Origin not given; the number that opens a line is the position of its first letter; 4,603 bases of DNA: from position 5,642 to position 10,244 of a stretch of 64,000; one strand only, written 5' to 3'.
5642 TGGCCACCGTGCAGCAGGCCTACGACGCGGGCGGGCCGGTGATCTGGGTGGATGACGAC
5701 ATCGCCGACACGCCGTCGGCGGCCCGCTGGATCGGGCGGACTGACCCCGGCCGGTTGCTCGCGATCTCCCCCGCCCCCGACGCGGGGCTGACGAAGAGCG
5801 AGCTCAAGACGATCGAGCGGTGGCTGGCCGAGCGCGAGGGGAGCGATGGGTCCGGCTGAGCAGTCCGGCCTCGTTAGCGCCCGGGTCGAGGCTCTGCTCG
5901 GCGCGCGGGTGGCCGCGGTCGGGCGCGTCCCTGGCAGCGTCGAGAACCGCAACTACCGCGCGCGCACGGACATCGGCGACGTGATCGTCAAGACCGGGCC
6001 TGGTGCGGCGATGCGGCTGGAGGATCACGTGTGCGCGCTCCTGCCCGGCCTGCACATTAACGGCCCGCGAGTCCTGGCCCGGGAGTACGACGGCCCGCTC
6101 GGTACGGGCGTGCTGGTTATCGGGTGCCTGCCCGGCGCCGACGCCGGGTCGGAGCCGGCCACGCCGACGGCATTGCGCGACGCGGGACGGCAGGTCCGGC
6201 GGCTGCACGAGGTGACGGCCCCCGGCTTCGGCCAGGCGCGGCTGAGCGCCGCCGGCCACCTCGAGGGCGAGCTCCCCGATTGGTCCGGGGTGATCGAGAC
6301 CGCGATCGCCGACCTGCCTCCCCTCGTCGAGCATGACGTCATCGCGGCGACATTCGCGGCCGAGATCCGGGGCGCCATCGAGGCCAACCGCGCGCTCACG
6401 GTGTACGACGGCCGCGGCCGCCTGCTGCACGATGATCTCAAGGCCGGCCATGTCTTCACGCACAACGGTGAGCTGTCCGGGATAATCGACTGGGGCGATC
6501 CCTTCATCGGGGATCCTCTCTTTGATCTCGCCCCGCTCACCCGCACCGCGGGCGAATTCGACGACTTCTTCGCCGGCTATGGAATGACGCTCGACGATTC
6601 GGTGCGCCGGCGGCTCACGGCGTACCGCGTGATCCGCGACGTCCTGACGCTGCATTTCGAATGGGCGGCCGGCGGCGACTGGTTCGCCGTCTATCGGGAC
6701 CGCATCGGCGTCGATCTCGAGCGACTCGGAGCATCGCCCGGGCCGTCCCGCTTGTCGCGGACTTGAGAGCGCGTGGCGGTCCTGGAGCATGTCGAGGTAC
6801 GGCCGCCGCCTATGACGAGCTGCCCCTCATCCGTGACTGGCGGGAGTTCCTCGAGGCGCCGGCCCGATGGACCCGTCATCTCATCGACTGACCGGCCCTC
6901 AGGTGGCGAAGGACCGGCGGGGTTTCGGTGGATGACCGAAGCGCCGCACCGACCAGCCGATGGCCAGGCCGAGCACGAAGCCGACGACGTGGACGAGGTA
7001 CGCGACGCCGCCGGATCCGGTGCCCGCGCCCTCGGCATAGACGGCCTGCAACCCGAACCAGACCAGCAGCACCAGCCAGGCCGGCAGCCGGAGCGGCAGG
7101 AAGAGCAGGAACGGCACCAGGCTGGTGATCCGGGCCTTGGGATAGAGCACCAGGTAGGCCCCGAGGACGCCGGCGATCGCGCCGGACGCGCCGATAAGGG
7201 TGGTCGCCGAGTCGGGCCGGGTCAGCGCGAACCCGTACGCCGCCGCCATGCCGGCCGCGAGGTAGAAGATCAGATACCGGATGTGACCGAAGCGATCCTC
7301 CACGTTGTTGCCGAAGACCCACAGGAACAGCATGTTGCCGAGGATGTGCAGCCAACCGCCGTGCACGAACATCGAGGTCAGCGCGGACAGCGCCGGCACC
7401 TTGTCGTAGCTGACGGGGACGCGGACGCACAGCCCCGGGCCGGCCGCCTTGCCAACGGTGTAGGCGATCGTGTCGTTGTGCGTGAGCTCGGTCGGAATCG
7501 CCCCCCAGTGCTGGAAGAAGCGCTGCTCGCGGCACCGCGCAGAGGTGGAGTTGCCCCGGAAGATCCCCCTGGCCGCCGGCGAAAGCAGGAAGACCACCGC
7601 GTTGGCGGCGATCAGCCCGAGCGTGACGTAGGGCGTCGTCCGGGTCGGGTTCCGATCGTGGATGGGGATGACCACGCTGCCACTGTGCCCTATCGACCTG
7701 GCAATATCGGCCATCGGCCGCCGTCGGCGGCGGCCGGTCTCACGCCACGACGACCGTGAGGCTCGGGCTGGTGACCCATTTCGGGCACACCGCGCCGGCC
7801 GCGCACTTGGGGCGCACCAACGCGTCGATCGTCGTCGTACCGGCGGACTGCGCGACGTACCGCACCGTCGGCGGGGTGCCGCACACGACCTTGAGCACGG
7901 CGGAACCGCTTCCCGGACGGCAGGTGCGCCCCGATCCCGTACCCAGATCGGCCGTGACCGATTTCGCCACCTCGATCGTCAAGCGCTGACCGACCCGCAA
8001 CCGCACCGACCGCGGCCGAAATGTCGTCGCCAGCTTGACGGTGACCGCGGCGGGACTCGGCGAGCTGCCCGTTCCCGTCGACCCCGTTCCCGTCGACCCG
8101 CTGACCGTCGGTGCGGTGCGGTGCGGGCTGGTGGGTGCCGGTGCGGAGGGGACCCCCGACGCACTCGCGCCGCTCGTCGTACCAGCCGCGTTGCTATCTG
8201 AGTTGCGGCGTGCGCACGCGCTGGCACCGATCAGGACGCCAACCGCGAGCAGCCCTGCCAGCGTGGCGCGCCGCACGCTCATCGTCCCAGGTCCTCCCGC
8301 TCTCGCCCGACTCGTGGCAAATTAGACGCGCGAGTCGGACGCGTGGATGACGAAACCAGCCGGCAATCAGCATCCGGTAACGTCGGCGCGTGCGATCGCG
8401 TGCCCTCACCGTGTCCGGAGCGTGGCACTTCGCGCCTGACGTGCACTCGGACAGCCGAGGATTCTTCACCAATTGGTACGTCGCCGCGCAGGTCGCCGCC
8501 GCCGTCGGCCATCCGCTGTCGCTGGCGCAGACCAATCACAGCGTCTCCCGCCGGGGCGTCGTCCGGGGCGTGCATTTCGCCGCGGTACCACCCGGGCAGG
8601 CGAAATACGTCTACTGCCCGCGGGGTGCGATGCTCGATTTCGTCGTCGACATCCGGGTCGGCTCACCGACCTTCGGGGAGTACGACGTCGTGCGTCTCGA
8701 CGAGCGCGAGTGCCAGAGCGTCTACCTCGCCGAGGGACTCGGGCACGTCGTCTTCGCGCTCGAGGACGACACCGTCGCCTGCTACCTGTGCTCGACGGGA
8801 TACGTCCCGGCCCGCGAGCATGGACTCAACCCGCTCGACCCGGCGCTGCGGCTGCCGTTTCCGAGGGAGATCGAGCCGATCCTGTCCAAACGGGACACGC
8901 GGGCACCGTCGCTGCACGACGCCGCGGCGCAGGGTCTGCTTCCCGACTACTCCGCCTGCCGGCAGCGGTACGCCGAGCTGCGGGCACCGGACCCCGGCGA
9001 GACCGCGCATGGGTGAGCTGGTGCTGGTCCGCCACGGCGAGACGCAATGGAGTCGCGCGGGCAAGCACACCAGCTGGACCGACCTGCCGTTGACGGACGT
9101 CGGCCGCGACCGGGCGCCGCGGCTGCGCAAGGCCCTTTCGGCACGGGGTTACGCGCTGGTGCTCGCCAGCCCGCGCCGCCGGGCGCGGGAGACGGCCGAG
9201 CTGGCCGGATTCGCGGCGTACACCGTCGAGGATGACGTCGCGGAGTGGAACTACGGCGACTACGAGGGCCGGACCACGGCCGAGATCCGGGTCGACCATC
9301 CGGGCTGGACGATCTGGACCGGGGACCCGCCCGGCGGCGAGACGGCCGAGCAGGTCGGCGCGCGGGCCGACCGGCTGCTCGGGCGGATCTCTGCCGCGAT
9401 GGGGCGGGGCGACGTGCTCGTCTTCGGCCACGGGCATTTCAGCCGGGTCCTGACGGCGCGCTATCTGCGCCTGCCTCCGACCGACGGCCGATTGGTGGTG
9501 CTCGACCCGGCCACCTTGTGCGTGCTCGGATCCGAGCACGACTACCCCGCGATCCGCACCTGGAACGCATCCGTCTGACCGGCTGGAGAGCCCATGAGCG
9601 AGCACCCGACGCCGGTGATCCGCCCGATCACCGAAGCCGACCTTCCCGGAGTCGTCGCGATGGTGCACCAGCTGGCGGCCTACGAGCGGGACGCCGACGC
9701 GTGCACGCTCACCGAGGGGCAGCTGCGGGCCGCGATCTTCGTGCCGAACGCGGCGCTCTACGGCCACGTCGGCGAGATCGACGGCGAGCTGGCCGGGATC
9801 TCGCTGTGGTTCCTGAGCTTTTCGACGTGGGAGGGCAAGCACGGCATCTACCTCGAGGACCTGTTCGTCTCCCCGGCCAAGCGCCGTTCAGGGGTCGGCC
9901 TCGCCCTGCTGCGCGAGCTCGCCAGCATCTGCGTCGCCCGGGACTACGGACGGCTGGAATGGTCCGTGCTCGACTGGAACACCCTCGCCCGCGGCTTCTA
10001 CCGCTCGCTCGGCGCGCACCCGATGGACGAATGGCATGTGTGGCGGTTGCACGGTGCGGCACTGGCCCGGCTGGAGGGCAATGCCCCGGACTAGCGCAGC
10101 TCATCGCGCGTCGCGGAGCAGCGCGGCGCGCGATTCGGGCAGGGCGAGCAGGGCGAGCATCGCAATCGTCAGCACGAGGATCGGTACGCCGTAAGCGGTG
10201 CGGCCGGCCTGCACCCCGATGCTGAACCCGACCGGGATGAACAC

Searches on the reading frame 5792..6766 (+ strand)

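Call 53: search_protein_families(library=pfam, proteins=[window:5792-6766:+], max_evalue=0.00001)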
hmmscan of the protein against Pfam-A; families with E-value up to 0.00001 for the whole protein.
window:5792-6766:+ (324 aa): 1 family
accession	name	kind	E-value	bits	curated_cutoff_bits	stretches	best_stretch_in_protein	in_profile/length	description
PF01636.29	APH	-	4.5e-27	95.8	23.2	1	46-264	5-230/239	Phosphotransferase enzyme family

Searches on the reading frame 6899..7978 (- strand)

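Call 53: search_protein_families(library=pfam, proteins=[window:6899-7978:-], max_evalue=0.00001)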
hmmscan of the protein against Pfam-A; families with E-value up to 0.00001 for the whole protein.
window:6899-7978:- (359 aa): 1 family
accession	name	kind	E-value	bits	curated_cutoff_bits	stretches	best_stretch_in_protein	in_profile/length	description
PF01694.28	Rhomboid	-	9e-32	110.7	22.6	1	199-346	7-142/143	Rhomboid domain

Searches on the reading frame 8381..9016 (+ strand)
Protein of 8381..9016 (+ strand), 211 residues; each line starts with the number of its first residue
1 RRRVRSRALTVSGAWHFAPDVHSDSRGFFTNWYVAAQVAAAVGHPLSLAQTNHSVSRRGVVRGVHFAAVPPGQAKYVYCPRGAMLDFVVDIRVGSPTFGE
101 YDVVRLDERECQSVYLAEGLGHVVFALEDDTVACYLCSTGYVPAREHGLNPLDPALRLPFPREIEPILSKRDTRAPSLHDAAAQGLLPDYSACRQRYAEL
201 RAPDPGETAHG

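Call 53: search_protein_families(library=pfam, proteins=[window:8381-9016:+], max_evalue=0.00001)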
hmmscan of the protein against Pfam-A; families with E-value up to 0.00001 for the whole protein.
window:8381-9016:+ (211 aa): 1 family
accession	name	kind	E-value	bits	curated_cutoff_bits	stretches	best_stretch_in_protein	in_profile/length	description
PF00908.23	dTDP_sugar_isom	-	5e-50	169.9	27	1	10-180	3-168/168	dTDP-4-dehydrorhamnose 3,5-epimerase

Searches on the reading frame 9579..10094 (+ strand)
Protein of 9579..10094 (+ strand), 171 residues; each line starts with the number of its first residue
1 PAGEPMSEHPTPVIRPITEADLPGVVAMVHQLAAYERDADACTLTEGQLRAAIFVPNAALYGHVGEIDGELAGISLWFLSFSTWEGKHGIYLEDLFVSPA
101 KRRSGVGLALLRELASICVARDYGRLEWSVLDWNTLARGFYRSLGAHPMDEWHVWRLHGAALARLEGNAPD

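Call 53: search_protein_families(library=pfam, proteins=[window:9579-10094:+], max_evalue=0.00001)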
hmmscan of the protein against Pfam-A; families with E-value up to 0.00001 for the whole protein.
window:9579-10094:+ (171 aa): 2 families
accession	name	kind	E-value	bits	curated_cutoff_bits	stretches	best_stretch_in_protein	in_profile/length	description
PF00583.31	Acetyltransf_1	-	4.6e-12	46.7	20.7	1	59-145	32-115/116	Acetyltransferase (GNAT) family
PF13508.13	Acetyltransf_7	-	1.9e-07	31.8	27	1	64-145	7-81/84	Acetyltransferase (GNAT) domain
